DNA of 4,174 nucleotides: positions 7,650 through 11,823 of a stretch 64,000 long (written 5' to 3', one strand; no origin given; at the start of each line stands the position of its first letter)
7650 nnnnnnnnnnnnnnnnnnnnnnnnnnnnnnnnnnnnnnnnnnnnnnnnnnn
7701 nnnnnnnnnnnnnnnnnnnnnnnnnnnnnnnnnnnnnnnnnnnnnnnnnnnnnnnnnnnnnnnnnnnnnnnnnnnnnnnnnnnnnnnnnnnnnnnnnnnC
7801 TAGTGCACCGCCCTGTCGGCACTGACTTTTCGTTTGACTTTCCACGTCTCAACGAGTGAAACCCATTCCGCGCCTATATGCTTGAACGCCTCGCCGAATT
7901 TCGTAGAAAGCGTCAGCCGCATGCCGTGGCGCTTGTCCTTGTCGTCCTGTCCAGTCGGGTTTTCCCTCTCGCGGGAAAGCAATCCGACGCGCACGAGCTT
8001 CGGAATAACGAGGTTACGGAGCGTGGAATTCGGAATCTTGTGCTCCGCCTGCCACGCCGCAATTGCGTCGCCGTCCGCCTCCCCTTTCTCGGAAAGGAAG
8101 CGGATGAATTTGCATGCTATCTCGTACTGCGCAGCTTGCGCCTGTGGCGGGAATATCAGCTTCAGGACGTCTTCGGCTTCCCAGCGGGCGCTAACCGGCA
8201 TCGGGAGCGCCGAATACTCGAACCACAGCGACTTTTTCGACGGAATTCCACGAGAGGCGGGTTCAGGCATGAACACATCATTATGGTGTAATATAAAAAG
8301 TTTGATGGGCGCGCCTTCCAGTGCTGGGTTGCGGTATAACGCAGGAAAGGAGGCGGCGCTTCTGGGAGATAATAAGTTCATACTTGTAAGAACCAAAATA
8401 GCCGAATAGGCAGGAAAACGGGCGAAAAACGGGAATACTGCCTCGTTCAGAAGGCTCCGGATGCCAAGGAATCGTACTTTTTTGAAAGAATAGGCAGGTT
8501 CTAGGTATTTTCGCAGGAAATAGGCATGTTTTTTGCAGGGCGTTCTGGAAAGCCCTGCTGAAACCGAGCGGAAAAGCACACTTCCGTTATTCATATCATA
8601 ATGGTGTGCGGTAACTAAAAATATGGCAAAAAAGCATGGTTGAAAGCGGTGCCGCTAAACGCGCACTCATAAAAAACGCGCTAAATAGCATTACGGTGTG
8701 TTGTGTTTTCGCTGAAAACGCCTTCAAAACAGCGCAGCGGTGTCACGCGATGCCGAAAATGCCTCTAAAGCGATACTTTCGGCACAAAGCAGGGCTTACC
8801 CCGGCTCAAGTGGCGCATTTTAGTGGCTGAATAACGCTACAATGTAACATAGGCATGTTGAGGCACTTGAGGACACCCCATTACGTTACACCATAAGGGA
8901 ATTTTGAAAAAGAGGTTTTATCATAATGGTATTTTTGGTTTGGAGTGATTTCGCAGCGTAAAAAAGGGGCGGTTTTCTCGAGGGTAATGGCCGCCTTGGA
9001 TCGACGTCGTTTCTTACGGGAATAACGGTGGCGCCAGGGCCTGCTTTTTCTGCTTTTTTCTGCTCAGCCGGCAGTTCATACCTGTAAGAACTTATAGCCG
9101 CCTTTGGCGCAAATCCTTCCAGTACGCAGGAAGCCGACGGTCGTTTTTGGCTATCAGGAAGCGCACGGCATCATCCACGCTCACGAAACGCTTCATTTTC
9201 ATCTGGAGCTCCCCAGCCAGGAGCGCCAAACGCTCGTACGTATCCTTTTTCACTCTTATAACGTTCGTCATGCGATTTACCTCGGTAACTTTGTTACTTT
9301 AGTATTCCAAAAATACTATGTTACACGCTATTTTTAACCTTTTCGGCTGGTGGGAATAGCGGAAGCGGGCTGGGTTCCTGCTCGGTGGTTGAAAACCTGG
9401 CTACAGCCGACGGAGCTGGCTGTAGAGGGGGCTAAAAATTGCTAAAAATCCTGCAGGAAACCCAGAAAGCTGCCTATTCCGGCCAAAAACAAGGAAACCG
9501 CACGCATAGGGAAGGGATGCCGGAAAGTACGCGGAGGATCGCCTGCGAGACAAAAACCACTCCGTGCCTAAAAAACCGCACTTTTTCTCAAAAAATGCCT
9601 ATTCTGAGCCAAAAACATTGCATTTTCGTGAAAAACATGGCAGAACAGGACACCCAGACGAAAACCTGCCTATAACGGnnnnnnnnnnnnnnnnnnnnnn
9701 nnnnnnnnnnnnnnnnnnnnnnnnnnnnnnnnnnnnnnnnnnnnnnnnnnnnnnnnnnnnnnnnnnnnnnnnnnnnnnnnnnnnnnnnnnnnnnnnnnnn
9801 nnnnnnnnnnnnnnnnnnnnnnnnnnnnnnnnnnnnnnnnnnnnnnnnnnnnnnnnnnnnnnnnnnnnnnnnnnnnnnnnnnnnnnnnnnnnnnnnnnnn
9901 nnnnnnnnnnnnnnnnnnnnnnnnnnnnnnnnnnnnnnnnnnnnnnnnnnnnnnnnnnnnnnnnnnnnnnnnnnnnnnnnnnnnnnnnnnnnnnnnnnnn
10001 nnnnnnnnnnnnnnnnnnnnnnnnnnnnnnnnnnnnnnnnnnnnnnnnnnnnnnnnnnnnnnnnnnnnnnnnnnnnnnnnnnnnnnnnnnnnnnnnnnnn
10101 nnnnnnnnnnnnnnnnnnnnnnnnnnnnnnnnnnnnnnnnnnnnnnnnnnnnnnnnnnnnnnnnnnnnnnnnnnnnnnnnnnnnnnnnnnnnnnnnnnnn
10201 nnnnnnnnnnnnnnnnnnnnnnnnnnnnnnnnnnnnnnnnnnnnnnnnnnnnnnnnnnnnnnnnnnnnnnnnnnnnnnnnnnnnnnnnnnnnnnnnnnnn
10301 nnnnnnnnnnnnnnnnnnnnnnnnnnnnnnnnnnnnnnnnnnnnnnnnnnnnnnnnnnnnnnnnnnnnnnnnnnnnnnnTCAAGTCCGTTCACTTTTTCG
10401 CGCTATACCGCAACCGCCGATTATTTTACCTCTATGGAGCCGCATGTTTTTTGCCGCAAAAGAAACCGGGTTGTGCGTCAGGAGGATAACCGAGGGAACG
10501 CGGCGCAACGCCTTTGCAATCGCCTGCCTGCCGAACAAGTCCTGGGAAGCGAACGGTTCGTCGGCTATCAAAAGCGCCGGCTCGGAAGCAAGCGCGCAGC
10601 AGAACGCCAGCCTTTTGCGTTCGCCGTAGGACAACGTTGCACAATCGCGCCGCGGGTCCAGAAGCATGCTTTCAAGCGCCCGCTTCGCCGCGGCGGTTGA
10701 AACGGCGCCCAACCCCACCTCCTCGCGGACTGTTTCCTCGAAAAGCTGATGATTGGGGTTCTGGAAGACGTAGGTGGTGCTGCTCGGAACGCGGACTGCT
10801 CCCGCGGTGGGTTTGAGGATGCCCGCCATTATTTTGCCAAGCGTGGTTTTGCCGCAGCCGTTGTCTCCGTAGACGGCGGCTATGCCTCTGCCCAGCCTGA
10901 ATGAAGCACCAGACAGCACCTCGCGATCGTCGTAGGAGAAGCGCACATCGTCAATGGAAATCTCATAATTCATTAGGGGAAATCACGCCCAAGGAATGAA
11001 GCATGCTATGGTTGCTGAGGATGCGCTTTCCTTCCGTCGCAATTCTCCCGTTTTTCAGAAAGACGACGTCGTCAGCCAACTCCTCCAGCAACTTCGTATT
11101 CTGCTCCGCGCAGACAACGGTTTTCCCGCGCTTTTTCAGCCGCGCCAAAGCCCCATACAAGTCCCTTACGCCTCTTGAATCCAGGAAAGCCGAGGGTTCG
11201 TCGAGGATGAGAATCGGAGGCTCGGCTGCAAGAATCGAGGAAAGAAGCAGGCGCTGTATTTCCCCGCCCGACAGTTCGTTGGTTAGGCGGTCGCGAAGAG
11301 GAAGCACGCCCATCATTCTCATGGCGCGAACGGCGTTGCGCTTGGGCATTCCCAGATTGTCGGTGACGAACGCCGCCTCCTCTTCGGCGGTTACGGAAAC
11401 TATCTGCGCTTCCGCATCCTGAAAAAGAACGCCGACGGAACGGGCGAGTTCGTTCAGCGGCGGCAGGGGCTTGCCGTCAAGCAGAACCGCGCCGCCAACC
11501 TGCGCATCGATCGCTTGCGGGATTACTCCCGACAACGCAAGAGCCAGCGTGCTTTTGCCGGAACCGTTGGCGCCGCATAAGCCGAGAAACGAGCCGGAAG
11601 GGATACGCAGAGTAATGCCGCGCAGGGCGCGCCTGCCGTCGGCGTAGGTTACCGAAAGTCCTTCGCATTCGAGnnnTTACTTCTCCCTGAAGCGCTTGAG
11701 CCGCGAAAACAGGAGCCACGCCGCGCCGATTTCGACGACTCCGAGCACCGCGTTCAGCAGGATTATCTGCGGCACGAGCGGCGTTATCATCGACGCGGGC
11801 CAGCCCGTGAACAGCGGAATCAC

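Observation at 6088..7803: PAS-GAF-GGDEF protein with degenerate YGDEF motif in an archaeal genome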

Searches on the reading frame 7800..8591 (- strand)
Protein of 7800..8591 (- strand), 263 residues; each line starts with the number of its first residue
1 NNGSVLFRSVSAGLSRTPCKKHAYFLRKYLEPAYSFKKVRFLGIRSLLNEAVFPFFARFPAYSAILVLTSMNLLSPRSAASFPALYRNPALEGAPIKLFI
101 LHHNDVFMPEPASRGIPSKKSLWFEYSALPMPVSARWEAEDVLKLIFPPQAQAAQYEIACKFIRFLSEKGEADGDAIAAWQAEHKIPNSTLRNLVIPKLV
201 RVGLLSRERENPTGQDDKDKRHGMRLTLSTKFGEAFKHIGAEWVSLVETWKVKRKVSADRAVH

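Call 10: search_protein_families(library=pfam, proteins=[window:7800-8591:-], max_evalue=0.01)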
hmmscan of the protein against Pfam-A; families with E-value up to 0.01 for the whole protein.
window:7800-8591:- (263 aa): 0 families

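Call 23: search_protein_families(library=ncbifam, proteins=[window:7800-8591:-], max_evalue=1)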
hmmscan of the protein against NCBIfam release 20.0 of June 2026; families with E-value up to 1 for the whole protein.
window:7800-8591:- (263 aa): 0 families

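Call 90: search_protein_families(library=phrogs, proteins=[window:7800-8591:-], max_evalue=0.01)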
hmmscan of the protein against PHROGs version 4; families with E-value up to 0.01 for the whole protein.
window:7800-8591:- (263 aa): 0 families

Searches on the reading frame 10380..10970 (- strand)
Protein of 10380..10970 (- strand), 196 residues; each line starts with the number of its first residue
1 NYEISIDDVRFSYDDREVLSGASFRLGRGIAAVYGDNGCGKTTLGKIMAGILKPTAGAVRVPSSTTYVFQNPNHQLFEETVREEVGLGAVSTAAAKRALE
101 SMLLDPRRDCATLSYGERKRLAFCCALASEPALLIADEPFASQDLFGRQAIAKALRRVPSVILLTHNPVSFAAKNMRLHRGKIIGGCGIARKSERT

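Call 35: search_protein_families(library=pfam, proteins=[window:10380-10970:-], max_evalue=0.001)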
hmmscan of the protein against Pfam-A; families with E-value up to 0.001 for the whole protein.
window:10380-10970:- (196 aa): 2 families
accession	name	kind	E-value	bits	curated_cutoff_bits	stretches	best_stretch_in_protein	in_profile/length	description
PF00005.33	ABC_tran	-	4.3e-20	73.1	25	1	22-141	4-137/137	ABC transporter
PF13304.12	AAA_21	-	0.00013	22.6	27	0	30-51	1-22/304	AAA domain, putative AbiEii toxin, Type IV TA system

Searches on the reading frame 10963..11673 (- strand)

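Call 35: search_protein_families(library=pfam, proteins=[window:10963-11673:-], max_evalue=0.001)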
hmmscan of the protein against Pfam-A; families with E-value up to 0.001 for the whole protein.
window:10963-11673:- (236 aa): 3 families
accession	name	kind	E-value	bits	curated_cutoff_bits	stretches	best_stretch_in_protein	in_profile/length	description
PF00005.33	ABC_tran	-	5.7e-23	82.5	25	1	17-161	1-136/137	ABC transporter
PF13304.12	AAA_21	-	3.1e-07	31.2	27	0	134-189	238-296/304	AAA domain, putative AbiEii toxin, Type IV TA system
PF02463.25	SMC_N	-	2.5e-06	27.5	40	1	27-194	24-201/220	RecF/RecN/SMC N terminal domain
